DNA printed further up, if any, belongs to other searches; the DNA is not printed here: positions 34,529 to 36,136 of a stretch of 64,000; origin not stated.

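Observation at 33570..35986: Stand-alone NHEJ LigD polymerase domain divergently paired with a type IB topoisomerase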

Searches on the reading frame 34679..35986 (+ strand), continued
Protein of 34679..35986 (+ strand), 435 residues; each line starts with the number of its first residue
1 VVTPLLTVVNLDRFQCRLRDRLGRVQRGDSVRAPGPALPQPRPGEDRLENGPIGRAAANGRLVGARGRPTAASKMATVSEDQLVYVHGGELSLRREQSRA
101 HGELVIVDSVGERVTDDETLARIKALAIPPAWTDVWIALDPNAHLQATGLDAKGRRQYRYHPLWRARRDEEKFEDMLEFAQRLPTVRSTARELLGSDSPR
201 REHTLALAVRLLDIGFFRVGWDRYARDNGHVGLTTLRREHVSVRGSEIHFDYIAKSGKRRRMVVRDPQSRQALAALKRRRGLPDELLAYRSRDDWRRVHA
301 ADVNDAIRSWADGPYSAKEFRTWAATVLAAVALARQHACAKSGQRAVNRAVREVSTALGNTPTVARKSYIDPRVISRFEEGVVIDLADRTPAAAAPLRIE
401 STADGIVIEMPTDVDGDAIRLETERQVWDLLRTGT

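Call 63: search_dna_similar(query=window:34901-35986:+, collection=plasmids, mode=protein, max_rows=25, max_evalue=1e-10)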
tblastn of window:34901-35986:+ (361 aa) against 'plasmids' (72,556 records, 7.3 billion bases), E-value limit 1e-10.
Records with a match: 376; places in all: 377; records where one place covers at least 80% of the query: 272.
Best place of each record, by identity: <60% 376.
By first word of the organism name: Rhizobium 140; Sinorhizobium 71; Phaeobacter 56; Sulfitobacter 13; Azospirillum 11; Agrobacterium 9; Shinella 9; Mycetohabitans 9; Ensifer 8; Sphingobium 5; and 25 more.
By predicted mobility (MOB-suite, as given by PLSDB): non-mobilizable 237; mobilizable 101; conjugative 38.
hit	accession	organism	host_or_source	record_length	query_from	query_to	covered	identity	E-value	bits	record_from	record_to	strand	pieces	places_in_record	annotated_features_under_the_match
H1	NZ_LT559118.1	Nonomuraea gerenzanensis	-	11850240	37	320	79%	48.4%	8e-62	221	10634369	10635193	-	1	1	none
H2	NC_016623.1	Azospirillum lipoferum 4B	-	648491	37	311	76%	47.1%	4e-60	216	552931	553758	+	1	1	DNA topoisomerase I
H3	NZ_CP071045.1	Streptomyces sp. CA-256286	sediment,muddy soil from torrent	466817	33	310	77%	46.5%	1e-55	203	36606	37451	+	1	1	DNA topoisomerase IB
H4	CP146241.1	Agrobacterium vitis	Vitis vinifera,cell culture,Grape gall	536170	9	361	98%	36.4%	3e-43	167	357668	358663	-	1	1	DNA topoisomerase IB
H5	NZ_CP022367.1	Azospirillum sp. TSH58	single cell,paddy soils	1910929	9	311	84%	42.3%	2e-55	202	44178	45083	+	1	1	record has no annotation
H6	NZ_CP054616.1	Azospirillum oryzae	cell culture,soil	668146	37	311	76%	46.4%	6e-59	213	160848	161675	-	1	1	DNA topoisomerase IB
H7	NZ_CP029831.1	Azospirillum ramasamyi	single cell,Cow dung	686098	37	311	76%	46.4%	1e-58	211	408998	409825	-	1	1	DNA topoisomerase IB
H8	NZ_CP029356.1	Azospirillum thermophilum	cell culture,hot spring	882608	37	311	76%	46.2%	6e-57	207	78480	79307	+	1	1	DNA topoisomerase IB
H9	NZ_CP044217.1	Mesorhizobium terrae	soil,soil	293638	1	310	86%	41.0%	8e-53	194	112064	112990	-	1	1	DNA topoisomerase IB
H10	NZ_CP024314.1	Rhizobium sp. NXC24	Phaseolus vulgaris,cell culture,plant ...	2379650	6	313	85%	41.2%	1e-52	194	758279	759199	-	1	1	record has no annotation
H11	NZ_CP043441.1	Cupriavidus campinensis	cell culture,soil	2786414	15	327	87%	40.4%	2e-52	194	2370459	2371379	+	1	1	none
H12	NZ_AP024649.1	Arthrobacter sp. StoSoilB13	-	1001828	40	335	81%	43.2%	3e-50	224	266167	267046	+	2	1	none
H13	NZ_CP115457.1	Sphingobium yanoikuyae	cell culture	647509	9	304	82%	42.5%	4e-55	201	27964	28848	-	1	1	DNA topoisomerase IB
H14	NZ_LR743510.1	Methylobacterium bullatum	-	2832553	34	310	77%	45.3%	2e-54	200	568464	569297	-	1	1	none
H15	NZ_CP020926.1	Sphingobium yanoikuyae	soil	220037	9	304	82%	42.3%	4e-54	198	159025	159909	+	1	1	DNA topoisomerase IB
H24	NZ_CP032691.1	Rhizobium sp. CCGE532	Phaseolus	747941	5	307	84%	40.9%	4e-52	193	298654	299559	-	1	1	DNA topoisomerase IB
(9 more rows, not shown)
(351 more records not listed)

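Call 64: search_dna_similar(query=window:34901-35986:+, collection=phages, mode=protein, max_rows=10, max_evalue=0.00001)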
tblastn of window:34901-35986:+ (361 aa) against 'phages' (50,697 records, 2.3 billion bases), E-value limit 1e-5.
Records with a match: 1; places in all: 1; records where one place covers at least 80% of the query: 0.
Best place of each record, by identity: <60% 1.
By first word of the organism name: uncultured 1.
By host as written in the record: - 1.
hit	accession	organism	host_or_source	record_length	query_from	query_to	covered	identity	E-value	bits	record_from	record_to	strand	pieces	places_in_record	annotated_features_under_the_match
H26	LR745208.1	uncultured phage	metagenomic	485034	84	318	65%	27.2%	2e-8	62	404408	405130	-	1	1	record has no annotation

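Call 65: get_annotated_region(hit=H24, flank=6000)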
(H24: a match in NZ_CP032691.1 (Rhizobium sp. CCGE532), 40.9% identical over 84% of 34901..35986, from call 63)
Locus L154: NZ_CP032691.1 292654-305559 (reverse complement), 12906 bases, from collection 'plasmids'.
description: Rhizobium sp. CCGE532 plasmid pRCCGE532c, complete sequence
organism: Rhizobium sp. CCGE532 (NCBI taxid 2364272)
taxonomy: Bacteria; Pseudomonadota; Alphaproteobacteria; Hyphomicrobiales; Rhizobiaceae; Rhizobium; Rhizobium sp. CCGE532
host: -; source: Phaseolus; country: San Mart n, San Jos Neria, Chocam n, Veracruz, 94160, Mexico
typing (MOB-suite, as given by PLSDB): non-mobilizable
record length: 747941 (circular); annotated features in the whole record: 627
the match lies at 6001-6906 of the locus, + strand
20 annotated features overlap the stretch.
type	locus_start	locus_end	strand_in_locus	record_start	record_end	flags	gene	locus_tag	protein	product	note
CDS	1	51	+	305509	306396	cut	-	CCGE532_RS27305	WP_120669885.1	carbohydrate ABC transporter permease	GO:0008643 - carbohydrate transport [Evidence IEA]; GO:0055085 - transmembrane transport [Evidence IEA]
CDS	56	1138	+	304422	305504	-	-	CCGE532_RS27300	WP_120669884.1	ATP-binding cassette domain-containing protein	-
CDS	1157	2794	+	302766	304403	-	-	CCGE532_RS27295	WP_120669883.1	GMC family oxidoreductase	-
CDS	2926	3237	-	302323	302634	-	-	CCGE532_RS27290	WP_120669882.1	hypothetical protein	-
CDS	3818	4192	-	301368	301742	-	-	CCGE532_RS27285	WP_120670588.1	hypothetical protein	-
CDS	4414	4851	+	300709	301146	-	-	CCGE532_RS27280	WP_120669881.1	CBS domain-containing protein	-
CDS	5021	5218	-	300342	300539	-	-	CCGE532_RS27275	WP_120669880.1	hypothetical protein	-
CDS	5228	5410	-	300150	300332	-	-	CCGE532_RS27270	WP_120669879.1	hypothetical protein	-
CDS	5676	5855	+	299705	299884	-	-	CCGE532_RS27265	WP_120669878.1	hypothetical protein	-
CDS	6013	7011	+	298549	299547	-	-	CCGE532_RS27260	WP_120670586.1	DNA topoisomerase IB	-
CDS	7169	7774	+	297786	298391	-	-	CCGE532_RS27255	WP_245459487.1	hypothetical protein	-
CDS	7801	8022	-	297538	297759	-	-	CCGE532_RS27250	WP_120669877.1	hypothetical protein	-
CDS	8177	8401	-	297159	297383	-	-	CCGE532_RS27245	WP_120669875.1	DUF2934 domain-containing protein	-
CDS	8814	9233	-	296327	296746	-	-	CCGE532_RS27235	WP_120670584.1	HD domain-containing protein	-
CDS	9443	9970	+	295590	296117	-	-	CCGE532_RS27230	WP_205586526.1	hypothetical protein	-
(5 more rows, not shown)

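Call 66: get_annotated_region(hit=H13, flank=6000)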
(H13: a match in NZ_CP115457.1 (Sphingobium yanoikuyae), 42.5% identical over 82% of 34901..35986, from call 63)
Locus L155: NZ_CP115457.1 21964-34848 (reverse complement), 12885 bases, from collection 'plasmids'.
description: Sphingobium yanoikuyae strain CC4533 plasmid pKN1, complete sequence
organism: Sphingobium yanoikuyae (NCBI taxid 13690)
taxonomy: Bacteria; Pseudomonadota; Alphaproteobacteria; Sphingomonadales; Sphingomonadaceae; Sphingobium; Sphingobium yanoikuyae
host: -; source: cell culture; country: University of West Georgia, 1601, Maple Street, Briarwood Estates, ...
typing (MOB-suite, as given by PLSDB): non-mobilizable; mating-pair formation MPF_F
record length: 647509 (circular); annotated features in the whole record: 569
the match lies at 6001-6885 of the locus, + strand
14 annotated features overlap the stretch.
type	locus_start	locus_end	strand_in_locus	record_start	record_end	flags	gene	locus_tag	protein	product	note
CDS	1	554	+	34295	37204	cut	-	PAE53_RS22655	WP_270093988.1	TonB-dependent receptor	GO:0006810 - transport [Evidence IEA]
CDS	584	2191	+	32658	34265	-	-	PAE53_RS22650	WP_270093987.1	FAD-dependent oxidoreductase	-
CDS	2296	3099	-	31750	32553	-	-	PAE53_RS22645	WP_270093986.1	fructosamine kinase family protein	-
CDS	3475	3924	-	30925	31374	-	-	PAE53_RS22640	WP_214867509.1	hypothetical protein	-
CDS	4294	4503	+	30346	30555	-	-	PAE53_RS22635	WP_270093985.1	hypothetical protein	-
CDS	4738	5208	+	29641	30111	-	-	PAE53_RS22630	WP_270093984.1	hypothetical protein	-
CDS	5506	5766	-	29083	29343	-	-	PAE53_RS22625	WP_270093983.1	CsbD family protein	-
CDS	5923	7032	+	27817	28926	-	-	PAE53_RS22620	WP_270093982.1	DNA topoisomerase IB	-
CDS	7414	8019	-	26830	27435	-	-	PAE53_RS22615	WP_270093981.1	porin family protein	-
CDS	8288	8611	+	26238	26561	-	-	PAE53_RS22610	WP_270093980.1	hypothetical protein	-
CDS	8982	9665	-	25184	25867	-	-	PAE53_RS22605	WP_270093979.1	DUF4197 domain-containing protein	-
CDS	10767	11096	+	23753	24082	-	-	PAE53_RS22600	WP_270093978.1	hypothetical protein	-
CDS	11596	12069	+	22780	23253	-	-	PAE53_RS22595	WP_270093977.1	thioredoxin domain-containing protein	-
CDS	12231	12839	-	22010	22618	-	-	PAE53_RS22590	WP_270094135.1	DUF4142 domain-containing protein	-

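Call 67: get_annotated_region(hit=H2, flank=6000)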
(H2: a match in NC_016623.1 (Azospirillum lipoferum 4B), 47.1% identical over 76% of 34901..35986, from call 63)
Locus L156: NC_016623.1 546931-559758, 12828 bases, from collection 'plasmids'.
description: Azospirillum lipoferum 4B plasmid AZO_p3, complete sequence
organism: Azospirillum lipoferum 4B (NCBI taxid 862719)
taxonomy: Bacteria; Pseudomonadota; Alphaproteobacteria; Rhodospirillales; Azospirillaceae; Azospirillum; Azospirillum lipoferum; Azospirillum lipoferum 4B
host: -; source: -; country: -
typing (MOB-suite, as given by PLSDB): non-mobilizable
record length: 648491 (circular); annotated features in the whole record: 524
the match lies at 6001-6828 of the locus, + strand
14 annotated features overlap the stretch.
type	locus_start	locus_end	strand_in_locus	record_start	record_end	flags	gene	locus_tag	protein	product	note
CDS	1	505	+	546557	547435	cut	-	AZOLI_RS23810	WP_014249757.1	response regulator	GO:0000160 - phosphorelay signal transduction system [Evidence IEA]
CDS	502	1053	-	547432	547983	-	-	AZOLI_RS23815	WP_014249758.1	DUF924 family protein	-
CDS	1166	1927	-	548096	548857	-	-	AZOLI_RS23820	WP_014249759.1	cytochrome c1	-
CDS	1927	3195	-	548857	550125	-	-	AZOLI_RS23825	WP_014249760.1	cytochrome b N-terminal domain-containing protein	-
CDS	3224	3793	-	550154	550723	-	petA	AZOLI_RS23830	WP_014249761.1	ubiquinol-cytochrome c reductase iron-sulfur subunit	GO:0009060 - aerobic respiration [Evidence IEA]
CDS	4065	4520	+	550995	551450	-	-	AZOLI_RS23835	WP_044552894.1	tRNA (cytidine(34)-2'-O)-methyltransferase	-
CDS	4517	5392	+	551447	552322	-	hemF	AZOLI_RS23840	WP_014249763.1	oxygen-dependent coproporphyrinogen oxidase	GO:0006779 - porphyrin-containing compound biosynthetic process [Evidence IEA]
CDS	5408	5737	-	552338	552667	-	-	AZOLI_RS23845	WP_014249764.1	hypothetical protein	-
CDS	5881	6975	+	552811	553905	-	-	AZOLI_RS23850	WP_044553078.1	DNA topoisomerase I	-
CDS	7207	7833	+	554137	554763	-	-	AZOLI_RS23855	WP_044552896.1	MarC family protein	-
CDS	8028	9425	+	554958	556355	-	-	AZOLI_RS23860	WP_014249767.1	cytochrome ubiquinol oxidase subunit I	GO:0019646 - aerobic electron transport chain [Evidence IEA]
CDS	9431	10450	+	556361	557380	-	cydB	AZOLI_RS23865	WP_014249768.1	cytochrome d ubiquinol oxidase subunit II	-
CDS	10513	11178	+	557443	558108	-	-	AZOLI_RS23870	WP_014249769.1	hypothetical protein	-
CDS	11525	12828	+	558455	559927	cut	xdhA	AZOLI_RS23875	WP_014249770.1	xanthine dehydrogenase small subunit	GO:0009115 - xanthine catabolic process [Evidence IEA]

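Call 68: search_dna_similar(query=window:34901-35986:+, collection=plasmids, mode=protein, max_rows=40, max_evalue=1e-10, rows=spread)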
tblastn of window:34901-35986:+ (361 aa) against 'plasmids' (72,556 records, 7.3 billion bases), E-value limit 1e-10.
Records with a match: 376; places in all: 377; records where one place covers at least 80% of the query: 272.
Best place of each record, by identity: <60% 376.
By first word of the organism name: Rhizobium 140; Sinorhizobium 71; Phaeobacter 56; Sulfitobacter 13; Azospirillum 11; Agrobacterium 9; Shinella 9; Mycetohabitans 9; Ensifer 8; Sphingobium 5; and 25 more.
By predicted mobility (MOB-suite, as given by PLSDB): non-mobilizable 237; mobilizable 101; conjugative 38.
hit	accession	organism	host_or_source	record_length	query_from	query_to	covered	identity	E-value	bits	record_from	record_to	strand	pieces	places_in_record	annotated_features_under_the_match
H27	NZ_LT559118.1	Nonomuraea gerenzanensis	-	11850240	37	320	79%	48.4%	8e-62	221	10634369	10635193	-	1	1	none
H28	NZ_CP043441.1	Cupriavidus campinensis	cell culture,soil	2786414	15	327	87%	40.4%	2e-52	194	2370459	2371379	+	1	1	none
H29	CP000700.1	Rhizorhabdus wittichii RW1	-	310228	9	304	82%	42.3%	2e-53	196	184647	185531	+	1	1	putative DNA topoisomerase I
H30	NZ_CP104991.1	Rhizobium sp. CC-CFT758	cell culture,agricultural soil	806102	9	309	82%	41.5%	3e-40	191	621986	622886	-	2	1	none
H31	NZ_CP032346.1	Azospirillum brasilense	soil sample,Agricultural field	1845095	37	311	76%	44.4%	3e-57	207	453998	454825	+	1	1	record has no annotation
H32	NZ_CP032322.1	Azospirillum argentinense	soil sample,Agricultural field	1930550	37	311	76%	44.1%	1e-55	203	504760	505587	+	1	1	record has no annotation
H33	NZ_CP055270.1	Agrobacterium vitis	Vitis vinifera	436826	9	312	84%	39.6%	6e-45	172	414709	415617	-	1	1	DNA topoisomerase IB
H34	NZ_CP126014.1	Bradyrhizobium japonicum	Glycine max,soybean,root nodule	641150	2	314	87%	38.2%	8e-54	197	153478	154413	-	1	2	DNA topoisomerase IB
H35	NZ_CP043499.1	Rhizobium grahamii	Prosopis cineraria,pure bacterial ...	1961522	37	318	78%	40.9%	7e-48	181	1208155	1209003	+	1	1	none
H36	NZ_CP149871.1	Sinorhizobium medicae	Melilotus albus,Cell Culture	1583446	1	321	89%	34.9%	2e-40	159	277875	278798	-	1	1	none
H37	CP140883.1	Sinorhizobium meliloti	Medicago lupulina,whole organism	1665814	6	311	85%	36.2%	5e-42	163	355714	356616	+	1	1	DNA topoisomerase IB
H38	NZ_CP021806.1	Sinorhizobium meliloti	Medicago truncatula,Single Cell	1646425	6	311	85%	36.2%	6e-42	163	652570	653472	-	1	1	none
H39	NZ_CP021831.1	Sinorhizobium meliloti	Medicago truncatula,Single Cell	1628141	6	311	85%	36.2%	6e-42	163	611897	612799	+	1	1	none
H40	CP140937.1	Sinorhizobium meliloti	Medicago lupulina,whole organism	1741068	6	311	85%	36.2%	1e-41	162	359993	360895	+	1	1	DNA topoisomerase IB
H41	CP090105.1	Sinorhizobium meliloti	Medicago,Cell culture,Plant nodule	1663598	6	311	85%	35.9%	4e-42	164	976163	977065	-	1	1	DNA topoisomerase IB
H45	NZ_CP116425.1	Sulfitobacter faviae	Hexacorallia,culture,Cold water coral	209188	37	301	73%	39.6%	5e-37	149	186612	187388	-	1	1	DNA topoisomerase IB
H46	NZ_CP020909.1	Rhizobium etli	Phaseolus vulgaris,cell culture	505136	3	302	83%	34.6%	3e-42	164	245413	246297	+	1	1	DNA topoisomerase IB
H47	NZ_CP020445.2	Paracoccus yeei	Homo sapiens,Urine suprapubic aspirate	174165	9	305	82%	34.7%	4e-34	140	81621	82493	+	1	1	DNA topoisomerase IB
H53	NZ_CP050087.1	Rhizobium leguminosarum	Trifolium pratense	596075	4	302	83%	34.2%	8e-40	157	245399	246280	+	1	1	DNA topoisomerase IB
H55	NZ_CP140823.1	Rhizobium johnstonii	Trifolium pratense,whole organism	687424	4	302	83%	34.0%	1e-40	159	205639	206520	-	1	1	DNA topoisomerase IB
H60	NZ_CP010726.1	Phaeobacter inhibens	cell culture,clam larvae aquaculture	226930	37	315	77%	35.0%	4e-39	155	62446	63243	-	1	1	DNA topoisomerase IB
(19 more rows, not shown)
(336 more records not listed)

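Call 69: get_annotated_region(hit=H37, flank=7000)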
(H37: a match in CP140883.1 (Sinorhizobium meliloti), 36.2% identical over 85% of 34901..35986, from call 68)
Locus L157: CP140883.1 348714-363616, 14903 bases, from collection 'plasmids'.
description: Sinorhizobium meliloti strain ml46 plasmid pSymB, complete sequence
organism: Sinorhizobium meliloti (NCBI taxid 382)
taxonomy: Bacteria; Pseudomonadota; Alphaproteobacteria; Hyphomicrobiales; Rhizobiaceae; Sinorhizobium; Sinorhizobium meliloti
host: -; source: Medicago lupulina,whole organism; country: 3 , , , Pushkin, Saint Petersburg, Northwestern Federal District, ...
typing (MOB-suite, as given by PLSDB): mobilizable; relaxase MOBQ
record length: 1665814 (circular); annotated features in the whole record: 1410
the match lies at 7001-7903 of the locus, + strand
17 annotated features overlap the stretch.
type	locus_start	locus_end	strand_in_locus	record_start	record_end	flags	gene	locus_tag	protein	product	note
CDS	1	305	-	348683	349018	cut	-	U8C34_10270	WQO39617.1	hypothetical protein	-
CDS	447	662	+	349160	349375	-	-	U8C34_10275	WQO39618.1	hypothetical protein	-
CDS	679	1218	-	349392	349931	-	-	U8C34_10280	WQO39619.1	cupin domain-containing protein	-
CDS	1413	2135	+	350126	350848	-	-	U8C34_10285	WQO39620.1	glutathione S-transferase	-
CDS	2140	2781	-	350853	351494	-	-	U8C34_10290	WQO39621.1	UdgX family uracil-DNA binding protein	-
CDS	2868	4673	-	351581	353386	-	treZ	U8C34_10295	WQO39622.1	malto-oligosyltrehalose trehalohydrolase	-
CDS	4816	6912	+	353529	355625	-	glgX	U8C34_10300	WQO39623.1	glycogen debranching protein GlgX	-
CDS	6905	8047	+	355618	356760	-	-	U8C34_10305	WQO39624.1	DNA topoisomerase IB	-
CDS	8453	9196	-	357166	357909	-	-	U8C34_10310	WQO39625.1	BON domain-containing protein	-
CDS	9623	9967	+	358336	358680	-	-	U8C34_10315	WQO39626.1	DUF2934 domain-containing protein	-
CDS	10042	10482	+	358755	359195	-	-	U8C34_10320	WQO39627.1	CBS domain-containing protein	-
CDS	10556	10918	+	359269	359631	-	-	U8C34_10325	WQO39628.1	hypothetical protein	-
CDS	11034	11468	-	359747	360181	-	-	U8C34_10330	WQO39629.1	DUF4168 domain-containing protein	-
CDS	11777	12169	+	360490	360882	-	-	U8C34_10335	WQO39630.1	RidA family protein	-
CDS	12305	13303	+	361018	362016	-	-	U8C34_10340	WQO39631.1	DctP family TRAP transporter solute-binding subunit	-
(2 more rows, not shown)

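Call 70: get_annotated_region(hit=H53, flank=7000)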
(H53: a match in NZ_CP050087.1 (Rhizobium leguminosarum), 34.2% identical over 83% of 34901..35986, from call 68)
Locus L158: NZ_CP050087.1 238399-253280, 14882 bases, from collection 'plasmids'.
description: Rhizobium leguminosarum bv. trifolii strain 23B plasmid pRL23b5, complete sequence
organism: Rhizobium leguminosarum (NCBI taxid 386)
taxonomy: Bacteria; Pseudomonadota; Alphaproteobacteria; Hyphomicrobiales; Rhizobiaceae; Rhizobium; Rhizobium leguminosarum
host: -; source: Trifolium pratense; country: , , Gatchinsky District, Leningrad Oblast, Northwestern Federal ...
typing (MOB-suite, as given by PLSDB): mobilizable; relaxase MOBQ
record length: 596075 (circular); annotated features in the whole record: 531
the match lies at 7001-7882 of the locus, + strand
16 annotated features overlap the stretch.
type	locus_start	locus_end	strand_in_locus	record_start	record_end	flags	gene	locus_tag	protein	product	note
CDS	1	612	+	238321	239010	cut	-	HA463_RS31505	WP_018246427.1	3-oxoacid CoA-transferase subunit B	-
CDS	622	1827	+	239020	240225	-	pcaF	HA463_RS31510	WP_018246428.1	3-oxoadipyl-CoA thiolase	GO:0019619 - 3,4-dihydroxybenzoate catabolic process [Evidence IEA]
CDS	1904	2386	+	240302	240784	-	-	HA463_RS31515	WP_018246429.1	GNAT family N-acetyltransferase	-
CDS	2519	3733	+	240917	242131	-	-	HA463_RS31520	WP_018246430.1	MFS transporter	GO:0055085 - transmembrane transport [Evidence IEA]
CDS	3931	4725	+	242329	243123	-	-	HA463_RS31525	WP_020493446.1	SDR family NAD(P)-dependent oxidoreductase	-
CDS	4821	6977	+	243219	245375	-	glgX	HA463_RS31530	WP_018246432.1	glycogen debranching protein GlgX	GO:0005980 - glycogen catabolic process [Evidence IEA]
CDS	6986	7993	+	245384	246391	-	-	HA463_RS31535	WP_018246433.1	DNA topoisomerase IB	-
CDS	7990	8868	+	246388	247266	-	ligD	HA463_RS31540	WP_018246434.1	non-homologous end-joining DNA ligase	-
CDS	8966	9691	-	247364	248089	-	-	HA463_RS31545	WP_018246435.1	glutathione S-transferase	GO:0006749 - glutathione metabolic process [Evidence IEA]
CDS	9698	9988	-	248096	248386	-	-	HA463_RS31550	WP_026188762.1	DUF3175 domain-containing protein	-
CDS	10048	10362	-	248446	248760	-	-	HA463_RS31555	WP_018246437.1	hypothetical protein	-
CDS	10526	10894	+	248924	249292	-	-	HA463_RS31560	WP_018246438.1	hypothetical protein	-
CDS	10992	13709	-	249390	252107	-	-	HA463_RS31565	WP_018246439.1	response regulator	GO:0000160 - phosphorelay signal transduction system [Evidence IEA]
CDS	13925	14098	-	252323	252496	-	-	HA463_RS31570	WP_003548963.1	hypothetical protein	-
CDS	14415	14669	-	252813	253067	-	-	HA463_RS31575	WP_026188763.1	DUF2934 domain-containing protein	-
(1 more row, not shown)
